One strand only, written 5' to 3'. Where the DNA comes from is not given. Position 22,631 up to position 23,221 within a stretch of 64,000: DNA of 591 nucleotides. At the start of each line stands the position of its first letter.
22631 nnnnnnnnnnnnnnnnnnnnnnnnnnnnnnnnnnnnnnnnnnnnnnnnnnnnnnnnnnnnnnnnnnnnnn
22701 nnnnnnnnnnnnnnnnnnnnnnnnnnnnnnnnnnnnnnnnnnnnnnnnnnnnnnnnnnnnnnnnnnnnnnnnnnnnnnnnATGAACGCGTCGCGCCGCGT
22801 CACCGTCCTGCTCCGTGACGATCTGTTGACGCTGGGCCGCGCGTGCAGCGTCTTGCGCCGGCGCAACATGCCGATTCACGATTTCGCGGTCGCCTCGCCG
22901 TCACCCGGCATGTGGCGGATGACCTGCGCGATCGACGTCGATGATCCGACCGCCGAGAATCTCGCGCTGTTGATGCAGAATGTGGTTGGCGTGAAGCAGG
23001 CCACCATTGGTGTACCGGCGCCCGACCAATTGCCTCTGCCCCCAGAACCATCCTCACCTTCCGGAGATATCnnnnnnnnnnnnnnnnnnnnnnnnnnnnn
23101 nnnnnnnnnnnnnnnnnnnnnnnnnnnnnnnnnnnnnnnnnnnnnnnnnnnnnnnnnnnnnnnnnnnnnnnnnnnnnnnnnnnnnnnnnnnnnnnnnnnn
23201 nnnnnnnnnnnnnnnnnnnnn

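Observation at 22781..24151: No stop codon between an IlvN-like ACT domain and ketol-acid reductoisomerase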

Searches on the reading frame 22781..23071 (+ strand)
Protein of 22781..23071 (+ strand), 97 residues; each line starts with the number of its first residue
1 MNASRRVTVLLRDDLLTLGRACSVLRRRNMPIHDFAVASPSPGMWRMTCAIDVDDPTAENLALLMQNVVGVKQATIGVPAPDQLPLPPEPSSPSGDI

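Call 3: search_protein_families(library=pfam, proteins=[window:22781-23071:+], max_evalue=1)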
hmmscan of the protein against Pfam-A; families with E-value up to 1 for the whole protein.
window:22781-23071:+ (97 aa): 0 families

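Call 4: search_protein_families(library=ncbifam, proteins=[window:22781-23071:+], max_evalue=1)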
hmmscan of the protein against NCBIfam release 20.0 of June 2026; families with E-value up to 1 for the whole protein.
window:22781-23071:+ (97 aa): 3 families
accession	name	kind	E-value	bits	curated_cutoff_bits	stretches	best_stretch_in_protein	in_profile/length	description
TIGR00119.1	acolac_sm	equivalog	0.0091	16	56.9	1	6-71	4-70/158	acetolactate synthase small subunit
NF008864.0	PRK11895.1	equivalog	0.023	14.4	119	1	5-71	4-71/164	acetolactate synthase small subunit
NF010078.0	PRK13562.1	equivalog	0.14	12.2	96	1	5-58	3-57/84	ACT domain-containing protein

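Call 5: find_homologous_proteins(query=window:22781-23071:+, max_evalue=0.001)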
Query window:22781-23071:+ (97 aa): 1 proteins with E <= 0.001 among 7 candidates.
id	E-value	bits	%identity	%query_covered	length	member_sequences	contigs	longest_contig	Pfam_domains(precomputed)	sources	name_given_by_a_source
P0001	2.6e-36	141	77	96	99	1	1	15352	-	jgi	-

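Call 7: find_encoding_contigs(protein=P0001, flank=6000)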
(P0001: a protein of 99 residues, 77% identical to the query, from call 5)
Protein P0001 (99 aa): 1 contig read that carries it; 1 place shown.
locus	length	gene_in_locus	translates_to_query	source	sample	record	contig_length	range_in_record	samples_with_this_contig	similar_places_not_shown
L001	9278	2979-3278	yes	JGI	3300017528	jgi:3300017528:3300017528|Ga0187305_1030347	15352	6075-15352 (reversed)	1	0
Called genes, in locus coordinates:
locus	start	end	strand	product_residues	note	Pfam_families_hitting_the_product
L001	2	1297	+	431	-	?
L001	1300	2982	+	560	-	PF02776:TPP_enzyme_N, PF00205:TPP_enzyme_M, PF02775:TPP_enzyme_C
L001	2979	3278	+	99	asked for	-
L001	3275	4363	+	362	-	PF02826:2-Hacid_dh_C (weak), PF03807:F420_oxidored (weak), PF07991:KARI_N, PF01450:KARI_C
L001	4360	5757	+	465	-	PF00330:Aconitase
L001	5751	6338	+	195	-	PF00694:Aconitase_C, PF27512:LeuD (faint)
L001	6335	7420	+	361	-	PF00180:Iso_dh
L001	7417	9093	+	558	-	PF00920:ILVD_EDD_N, PF24877:ILV_EDD_C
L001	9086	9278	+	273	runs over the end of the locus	PF00800:PDT, PF01842:ACT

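Call 13: find_related_loci(query=A2, collection=genome_contigs, flank=4000)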
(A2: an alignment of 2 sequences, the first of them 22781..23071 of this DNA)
Query A2 (97 aa) in genome_contigs; peptide patterns used: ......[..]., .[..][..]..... (x = any residue, [..] = any of these).
26 stretches matched a pattern; 1 encode a relative of the query (tblastn E <= 1e-3); 1 distinct loci.
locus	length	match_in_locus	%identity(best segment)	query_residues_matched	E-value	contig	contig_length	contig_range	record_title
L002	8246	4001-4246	59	1-81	8e-27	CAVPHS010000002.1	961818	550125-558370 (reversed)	MAG: uncultured Gemmatimonadales bacterium isolate MFD10007.bin.1.48 genome assembly, contig: contig_42972, whole genome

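Call 20: find_related_loci(query=A3, collection=metagenome_contigs, flank=2500)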
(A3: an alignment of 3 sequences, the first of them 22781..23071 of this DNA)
Query A3 (97 aa) in metagenome_contigs; peptide patterns used: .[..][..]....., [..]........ (x = any residue, [..] = any of these).
138 stretches matched a pattern; 41 encode a relative of the query (tblastn E <= 1e-3); 41 distinct loci.
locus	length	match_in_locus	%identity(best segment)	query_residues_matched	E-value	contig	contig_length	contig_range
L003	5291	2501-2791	100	1-97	5e-63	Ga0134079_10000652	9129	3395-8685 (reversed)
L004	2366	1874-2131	73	1-86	2e-37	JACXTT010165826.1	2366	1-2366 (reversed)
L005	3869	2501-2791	63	1-96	1e-32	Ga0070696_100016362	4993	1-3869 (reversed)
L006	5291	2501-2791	63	1-93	1e-31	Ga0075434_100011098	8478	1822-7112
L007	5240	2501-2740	70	1-76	1e-31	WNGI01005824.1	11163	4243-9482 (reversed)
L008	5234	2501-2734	68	1-76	2e-30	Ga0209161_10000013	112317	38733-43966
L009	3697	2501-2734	68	1-76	4e-30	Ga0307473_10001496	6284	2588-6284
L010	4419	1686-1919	67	1-76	7e-30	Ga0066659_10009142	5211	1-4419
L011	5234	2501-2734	67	1-76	7e-30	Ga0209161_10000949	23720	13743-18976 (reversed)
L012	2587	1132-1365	67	1-76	9e-30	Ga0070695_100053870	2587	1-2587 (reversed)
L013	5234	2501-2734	67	1-76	1e-29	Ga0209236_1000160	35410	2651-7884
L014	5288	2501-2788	55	1-96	7e-29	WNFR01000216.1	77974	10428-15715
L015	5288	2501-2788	55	1-96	6e-29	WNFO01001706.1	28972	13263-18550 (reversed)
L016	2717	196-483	54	1-96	2e-28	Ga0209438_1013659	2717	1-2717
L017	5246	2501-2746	65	1-81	3e-28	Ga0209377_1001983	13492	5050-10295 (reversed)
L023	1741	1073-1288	64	6-76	4e-27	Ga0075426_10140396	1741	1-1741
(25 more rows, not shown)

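Call 22: search_protein_representatives(alignment_id=A2)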
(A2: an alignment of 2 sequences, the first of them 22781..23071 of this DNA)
Query: 2 sequences, 100 profile positions. Proteins with E-value up to 0.001 (for the whole library): 54; up to 1e-10: 8; up to 1e-30: 0. The best 54 are listed.
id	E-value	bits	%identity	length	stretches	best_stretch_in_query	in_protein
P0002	1.2e-28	114.9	-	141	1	1-79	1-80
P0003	2.0e-28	114.2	-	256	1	1-93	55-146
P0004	3.6e-28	113.3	-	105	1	3-93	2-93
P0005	2.5e-24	101.0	-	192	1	1-82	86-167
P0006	2.5e-24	101.0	-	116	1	1-93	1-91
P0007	6.0e-21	90.2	-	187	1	1-93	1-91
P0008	8.2e-18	80.1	-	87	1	1-79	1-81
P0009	7.0e-11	57.9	-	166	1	6-83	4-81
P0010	1.1e-10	57.3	-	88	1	7-84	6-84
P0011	1.4e-10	56.9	-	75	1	1-49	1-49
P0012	1.7e-10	56.6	-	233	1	4-78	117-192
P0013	2.3e-10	56.2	-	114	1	4-83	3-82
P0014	2.5e-10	56.1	-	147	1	6-76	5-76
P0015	5.9e-09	51.7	-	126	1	34-82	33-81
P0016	7.6e-09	51.3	-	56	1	1-44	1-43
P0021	9.3e-08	47.8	-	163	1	6-76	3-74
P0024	1.8e-07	46.9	-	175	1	5-83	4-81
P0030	8.1e-07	44.8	-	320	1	5-76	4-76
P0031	9.7e-07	44.6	-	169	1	6-79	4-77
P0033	2.3e-06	43.4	-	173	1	2-81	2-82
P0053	4.5e-04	36.0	-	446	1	5-84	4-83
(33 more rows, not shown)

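Call 23: search_protein_families(library=pfam, proteins=[P0009, P0021, P0024, P0031, P0033, P0053, P0030, P0010, P0008, P0003], max_evalue=0.01)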
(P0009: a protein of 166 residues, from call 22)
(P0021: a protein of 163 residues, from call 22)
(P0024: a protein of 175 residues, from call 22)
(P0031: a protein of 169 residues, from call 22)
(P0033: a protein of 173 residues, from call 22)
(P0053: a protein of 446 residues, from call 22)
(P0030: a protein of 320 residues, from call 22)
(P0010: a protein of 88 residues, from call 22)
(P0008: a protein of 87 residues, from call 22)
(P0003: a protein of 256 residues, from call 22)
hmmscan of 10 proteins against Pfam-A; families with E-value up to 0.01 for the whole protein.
P0009 (166 aa): 2 families
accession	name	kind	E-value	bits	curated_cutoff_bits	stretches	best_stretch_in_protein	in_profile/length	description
PF10369.15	ALS_ss_C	-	1.5e-09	38.2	23.2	1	84-151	1-69/74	Small subunit of acetolactate synthase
PF13710.12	ACT_5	-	0.0022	18.2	27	1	16-73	5-62/62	ACT domain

P0021 (163 aa): 2 families
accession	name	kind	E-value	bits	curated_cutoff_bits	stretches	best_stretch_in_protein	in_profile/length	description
PF10369.15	ALS_ss_C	-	5.8e-07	29.9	23.2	1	84-149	1-66/74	Small subunit of acetolactate synthase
PF13710.12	ACT_5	-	0.0054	16.9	27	1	15-72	5-61/62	ACT domain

P0024 (175 aa): 1 family
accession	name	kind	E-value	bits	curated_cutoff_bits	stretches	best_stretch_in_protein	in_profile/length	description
PF10369.15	ALS_ss_C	-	6.3e-10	39.4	23.2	1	86-159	1-73/74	Small subunit of acetolactate synthase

P0031 (169 aa): 1 family
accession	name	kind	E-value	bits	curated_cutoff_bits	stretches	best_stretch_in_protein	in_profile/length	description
PF10369.15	ALS_ss_C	-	3.9e-10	40.1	23.2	1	84-155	1-72/74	Small subunit of acetolactate synthase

P0033 (173 aa): 3 families
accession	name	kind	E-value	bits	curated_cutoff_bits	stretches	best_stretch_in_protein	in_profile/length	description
PF10369.15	ALS_ss_C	-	1.2e-09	38.4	23.2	1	90-154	4-69/74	Small subunit of acetolactate synthase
PF13710.12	ACT_5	-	1.6e-05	25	27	1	19-75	6-61/62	ACT domain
PF22629.2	ACT_AHAS_ss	-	0.00012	22.6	27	1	20-74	13-66/67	AHAS small subunit-like ACT domain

P0053 (446 aa): 8 families
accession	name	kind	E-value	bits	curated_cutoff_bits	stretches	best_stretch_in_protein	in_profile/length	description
PF07991.19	KARI_N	-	1.9e-70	236.2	20.6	1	108-271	2-165/165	Acetohydroxy acid isomeroreductase, NADPH-binding domain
PF01450.25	KARI_C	-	3.2e-65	219.3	29.1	1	277-420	1-144/144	Ketol-acid reductoisomerase, C-terminal domain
PF03807.23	F420_oxidored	-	3.8e-06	27.8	21.6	1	113-184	2-77/94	NADP oxidoreductase coenzyme F420-dependent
PF13710.12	ACT_5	-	5.9e-06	26.4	27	1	17-75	5-62/62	ACT domain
PF03446.21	NAD_binding_2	-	2.7e-05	24.7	21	1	113-197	2-89/161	NAD binding domain of 6-phosphogluconate dehydrogenase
PF22629.2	ACT_AHAS_ss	-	0.00012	22.6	27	1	18-72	12-65/67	AHAS small subunit-like ACT domain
PF00670.27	AdoHcyase_NAD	-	0.00015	22.4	27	1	108-171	21-83/162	S-adenosyl-L-homocysteine hydrolase, NAD binding domain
PF02826.25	2-Hacid_dh_C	-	0.00024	21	25.1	1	101-178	27-103/178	D-isomer specific 2-hydroxyacid dehydrogenase, NAD binding domain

P0030 (320 aa): 2 families
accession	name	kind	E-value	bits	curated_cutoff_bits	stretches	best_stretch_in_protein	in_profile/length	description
PF10369.15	ALS_ss_C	-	2.3e-13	50.4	23.2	1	100-159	15-74/74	Small subunit of acetolactate synthase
PF22629.2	ACT_AHAS_ss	-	2.8e-06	27.8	27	1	19-67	13-60/67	AHAS small subunit-like ACT domain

P0010 (88 aa): 0 families

P0008 (87 aa): 0 families

P0003 (256 aa): 6 families
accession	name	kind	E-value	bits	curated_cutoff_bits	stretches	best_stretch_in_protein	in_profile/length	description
PF07991.19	KARI_N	-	1.8e-30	106.1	20.6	1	171-254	2-85/165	Acetohydroxy acid isomeroreductase, NADPH-binding domain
PF03807.23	F420_oxidored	-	1.1e-05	26.4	21.6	1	176-248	2-78/94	NADP oxidoreductase coenzyme F420-dependent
PF13710.12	ACT_5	-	1.2e-05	25.5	27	1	71-128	5-61/62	ACT domain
PF00670.27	AdoHcyase_NAD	-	2.9e-05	24.7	27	1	174-234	24-83/162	S-adenosyl-L-homocysteine hydrolase, NAD binding domain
PF02826.25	2-Hacid_dh_C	-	0.00029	20.7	25.1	1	165-242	28-105/178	D-isomer specific 2-hydroxyacid dehydrogenase, NAD binding domain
PF22629.2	ACT_AHAS_ss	-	0.0016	19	27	1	72-127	12-66/67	AHAS small subunit-like ACT domain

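Call 34: list_cluster_members(proteins=[P0053, P0056, P0061])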
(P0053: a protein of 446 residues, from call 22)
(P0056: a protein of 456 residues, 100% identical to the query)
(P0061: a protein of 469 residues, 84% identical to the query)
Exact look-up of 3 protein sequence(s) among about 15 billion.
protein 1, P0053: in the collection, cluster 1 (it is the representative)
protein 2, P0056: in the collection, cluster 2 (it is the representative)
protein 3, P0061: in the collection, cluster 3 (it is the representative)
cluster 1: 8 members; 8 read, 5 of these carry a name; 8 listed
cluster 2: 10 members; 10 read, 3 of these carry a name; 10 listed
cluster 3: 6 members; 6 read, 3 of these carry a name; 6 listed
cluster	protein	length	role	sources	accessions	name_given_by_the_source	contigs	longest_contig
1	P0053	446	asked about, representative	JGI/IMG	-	-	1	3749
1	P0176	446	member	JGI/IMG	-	ketol-acid reductoisomerase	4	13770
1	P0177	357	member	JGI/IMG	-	ketol-acid reductoisomerase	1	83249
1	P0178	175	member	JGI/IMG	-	ketol-acid reductoisomerase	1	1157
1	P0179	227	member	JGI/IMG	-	ketol-acid reductoisomerase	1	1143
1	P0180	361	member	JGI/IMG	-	ketol-acid reductoisomerase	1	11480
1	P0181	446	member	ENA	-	-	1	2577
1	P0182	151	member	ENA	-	-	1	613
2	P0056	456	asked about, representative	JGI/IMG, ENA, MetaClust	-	\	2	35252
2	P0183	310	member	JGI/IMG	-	ketol-acid reductoisomerase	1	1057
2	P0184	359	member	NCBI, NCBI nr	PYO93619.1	MAG: ketol-acid reductoisomerase [Gemmatimonadetes bacterium] | MAG: ketol-acid reductoisomerase [Gemmatimonadota bacterium]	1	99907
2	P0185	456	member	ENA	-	-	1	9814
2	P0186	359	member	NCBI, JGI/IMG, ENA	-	-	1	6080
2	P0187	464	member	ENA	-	-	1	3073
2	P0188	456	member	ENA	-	-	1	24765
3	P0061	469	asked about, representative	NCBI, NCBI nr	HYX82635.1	MAG TPA: ketol-acid reductoisomerase [Gemmatimonadales bacterium] | ketol-acid reductoisomerase [Gemmatimonadales bacterium]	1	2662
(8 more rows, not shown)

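Call 42: find_homologous_proteins(query=P0053, max_evalue=1e-80)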
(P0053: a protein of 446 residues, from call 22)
Query P0053 (446 aa): 7991 proteins with E <= 1e-80 among 8000 candidates; the best 120 are listed.
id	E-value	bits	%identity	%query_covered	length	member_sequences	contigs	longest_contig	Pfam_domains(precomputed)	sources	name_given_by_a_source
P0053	3.5e-289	976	100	100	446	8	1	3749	PF13710.13,PF01450.26,PF03807.24,PF07991.19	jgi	-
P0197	4.2e-253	858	91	96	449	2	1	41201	PF01450.26,PF03446.22,PF02826.26,PF03807.24,PF07991.19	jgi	jgi:ketol-acid reductoisomerase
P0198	1.6e-250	849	92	96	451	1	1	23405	PF22629.3,PF01450.26,PF03446.22,PF02826.26,PF03807.24,PF07991.19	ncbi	-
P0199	1.2e-247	840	87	100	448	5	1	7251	PF22629.3,PF01450.26,PF07991.19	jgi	-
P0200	1.3e-246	836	87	100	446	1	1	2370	PF22629.3,PF01450.26,PF03446.22,PF02826.26,PF03807.24,PF07991.19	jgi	jgi:ketol-acid reductoisomerase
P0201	2.6e-245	832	87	99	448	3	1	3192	PF22629.3,PF01450.26,PF03446.22,PF02826.26,PF03807.24,PF07991.19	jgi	jgi:ketol-acid reductoisomerase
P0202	2.7e-245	832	86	100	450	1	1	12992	PF22629.3,PF01450.26,PF03807.24,PF07991.19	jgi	jgi:ketol-acid reductoisomerase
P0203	7.4e-241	817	85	100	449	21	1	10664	PF13710.13,PF01450.26,PF03446.22,PF02826.26,PF03807.24,PF07991.19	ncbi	-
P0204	8.1e-239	810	89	94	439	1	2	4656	PF22629.3,PF01450.26,PF03446.22,PF03807.24,PF07991.19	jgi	jgi:ketol-acid reductoisomerase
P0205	1.4e-238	810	85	99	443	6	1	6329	PF22629.3,PF01450.26,PF03446.22,PF03807.24,PF07991.19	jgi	-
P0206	3.4e-238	808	85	100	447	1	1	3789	PF00670.28,PF01450.26,PF03446.22,PF02826.26,PF03807.24,PF07991.19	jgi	-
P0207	1.0e-237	807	86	98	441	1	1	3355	PF00670.28,PF01450.26,PF03446.22,PF02826.26,PF03807.24,PF07991.19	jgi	jgi:ketol-acid reductoisomerase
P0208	5.0e-235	798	84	99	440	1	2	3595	PF13710.13,PF01450.26,PF03446.22,PF02826.26,PF03807.24,PF07991.19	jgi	jgi:ketol-acid reductoisomerase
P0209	1.1e-232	790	86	96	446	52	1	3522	PF22629.3,PF00670.28,PF13710.13,PF01450.26,PF03446.22,PF01842.32,PF02826.26,PF03807.24,PF07991.19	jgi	-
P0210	1.3e-231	787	85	96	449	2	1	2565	PF01450.26,PF03807.24,PF07991.19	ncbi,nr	ncbi:MAG TPA: ketol-acid reductoisomerase [Gemmatimonadales bacterium]|nr:ketol-acid reductoisomeras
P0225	3.9e-206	703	90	80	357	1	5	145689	PF00670.28,PF01450.26,PF03446.22,PF02826.26,PF03807.24,PF07991.19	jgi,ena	jgi:ketol-acid reductoisomerase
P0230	1.6e-200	684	92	76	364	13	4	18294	PF01450.26,PF03446.22,PF03807.24,PF07991.19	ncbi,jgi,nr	ncbi:MAG TPA: ketol-acid reductoisomerase [Gemmatimonadales bacterium]|jgi:ketol-acid reductoisomera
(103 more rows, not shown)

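Call 43: find_encoding_contigs(protein=P0225, flank=3000, max_places=2)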
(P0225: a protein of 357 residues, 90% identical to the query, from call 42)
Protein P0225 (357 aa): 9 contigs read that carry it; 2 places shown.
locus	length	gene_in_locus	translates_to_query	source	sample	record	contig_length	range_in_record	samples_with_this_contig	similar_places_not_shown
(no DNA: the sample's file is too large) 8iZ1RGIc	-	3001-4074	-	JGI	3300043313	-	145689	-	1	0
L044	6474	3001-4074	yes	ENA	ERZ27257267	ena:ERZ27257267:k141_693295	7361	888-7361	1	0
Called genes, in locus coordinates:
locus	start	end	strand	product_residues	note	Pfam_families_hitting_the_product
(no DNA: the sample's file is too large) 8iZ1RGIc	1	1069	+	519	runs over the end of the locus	PF00682:HMGL-like, PF22617:HCS_D2, PF08502:LeuA_dimer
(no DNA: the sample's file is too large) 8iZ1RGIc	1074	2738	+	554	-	PF02776:TPP_enzyme_N, PF00205:TPP_enzyme_M, PF02775:TPP_enzyme_C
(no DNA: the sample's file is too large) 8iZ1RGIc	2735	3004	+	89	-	PF22629:ACT_AHAS_ss (weak), PF13710:ACT_5 (weak)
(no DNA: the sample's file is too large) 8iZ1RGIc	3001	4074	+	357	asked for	PF00670:AdoHcyase_NAD (faint), PF02826:2-Hacid_dh_C (weak), PF03446:NAD_binding_2 (weak), PF03807:F420_oxidored, PF07991:KARI_N, PF01450:KARI_C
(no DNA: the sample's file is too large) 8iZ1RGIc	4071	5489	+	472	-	PF00330:Aconitase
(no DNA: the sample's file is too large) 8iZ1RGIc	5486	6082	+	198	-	PF00694:Aconitase_C, PF27512:LeuD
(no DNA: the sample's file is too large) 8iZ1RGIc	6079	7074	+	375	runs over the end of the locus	PF00180:Iso_dh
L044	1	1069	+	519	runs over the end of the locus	PF00682:HMGL-like, PF22617:HCS_D2, PF08502:LeuA_dimer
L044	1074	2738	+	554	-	PF02776:TPP_enzyme_N, PF00205:TPP_enzyme_M, PF02775:TPP_enzyme_C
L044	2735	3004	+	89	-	PF22629:ACT_AHAS_ss (weak), PF13710:ACT_5 (weak)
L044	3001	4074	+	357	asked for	PF00670:AdoHcyase_NAD (faint), PF02826:2-Hacid_dh_C (weak), PF03446:NAD_binding_2 (weak), PF03807:F420_oxidored, PF07991:KARI_N, PF01450:KARI_C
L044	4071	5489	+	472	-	PF00330:Aconitase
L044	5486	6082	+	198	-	PF00694:Aconitase_C, PF27512:LeuD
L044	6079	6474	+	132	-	?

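Call 44: find_encoding_contigs(protein=P0230, flank=3000, max_places=2)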
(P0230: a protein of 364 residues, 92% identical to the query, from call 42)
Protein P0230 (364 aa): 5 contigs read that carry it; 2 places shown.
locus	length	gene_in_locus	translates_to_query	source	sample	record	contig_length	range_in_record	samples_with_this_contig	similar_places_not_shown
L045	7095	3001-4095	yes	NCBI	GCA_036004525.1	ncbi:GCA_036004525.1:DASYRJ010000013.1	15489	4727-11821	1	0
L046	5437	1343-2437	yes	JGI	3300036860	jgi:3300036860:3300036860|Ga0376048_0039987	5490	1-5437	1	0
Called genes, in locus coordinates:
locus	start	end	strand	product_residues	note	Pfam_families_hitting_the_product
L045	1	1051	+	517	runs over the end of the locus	PF00682:HMGL-like, PF22617:HCS_D2, PF08502:LeuA_dimer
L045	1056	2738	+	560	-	PF02776:TPP_enzyme_N, PF00205:TPP_enzyme_M, PF02775:TPP_enzyme_C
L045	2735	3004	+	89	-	PF22629:ACT_AHAS_ss (weak)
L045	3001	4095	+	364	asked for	PF03446:NAD_binding_2 (weak), PF03807:F420_oxidored (weak), PF07991:KARI_N, PF01450:KARI_C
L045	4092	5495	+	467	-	PF00330:Aconitase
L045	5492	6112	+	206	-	PF00694:Aconitase_C, PF27512:LeuD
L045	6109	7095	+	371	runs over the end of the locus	PF00180:Iso_dh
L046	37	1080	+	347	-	PF00205:TPP_enzyme_M, PF02775:TPP_enzyme_C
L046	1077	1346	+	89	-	PF22629:ACT_AHAS_ss (weak)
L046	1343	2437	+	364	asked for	PF03446:NAD_binding_2 (weak), PF03807:F420_oxidored (weak), PF07991:KARI_N, PF01450:KARI_C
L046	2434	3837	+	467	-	PF00330:Aconitase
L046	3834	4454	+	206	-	PF00694:Aconitase_C, PF27512:LeuD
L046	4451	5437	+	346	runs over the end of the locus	?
